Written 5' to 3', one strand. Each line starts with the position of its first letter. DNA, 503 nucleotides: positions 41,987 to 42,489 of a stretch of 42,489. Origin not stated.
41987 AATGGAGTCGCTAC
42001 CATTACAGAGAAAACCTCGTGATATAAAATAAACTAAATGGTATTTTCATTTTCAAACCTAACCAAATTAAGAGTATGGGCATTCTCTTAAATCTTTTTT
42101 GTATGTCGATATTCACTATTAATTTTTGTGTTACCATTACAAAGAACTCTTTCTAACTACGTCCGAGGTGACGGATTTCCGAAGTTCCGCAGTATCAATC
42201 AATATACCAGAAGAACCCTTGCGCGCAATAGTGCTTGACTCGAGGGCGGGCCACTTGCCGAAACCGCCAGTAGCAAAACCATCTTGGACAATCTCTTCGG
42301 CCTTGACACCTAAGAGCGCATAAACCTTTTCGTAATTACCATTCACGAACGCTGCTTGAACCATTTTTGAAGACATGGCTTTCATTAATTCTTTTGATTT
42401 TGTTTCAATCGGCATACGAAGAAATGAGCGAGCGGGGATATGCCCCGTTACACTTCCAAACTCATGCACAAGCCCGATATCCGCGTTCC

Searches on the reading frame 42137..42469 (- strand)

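Call 74: search_protein_families(library=phrogs, max_evalue=0.001, proteins=[window:42137-42469:-])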
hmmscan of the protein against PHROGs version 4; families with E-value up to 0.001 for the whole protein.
window:42137-42469:- (110 aa): 2 families
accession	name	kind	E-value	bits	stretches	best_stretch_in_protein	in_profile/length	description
phrog_222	-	connector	6.3e-27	95.9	1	2-108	160-265/276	tail completion or Neck1 protein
phrog_26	-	connector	8.7e-07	29.7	1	53-103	113-166/321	tail completion or Neck1 protein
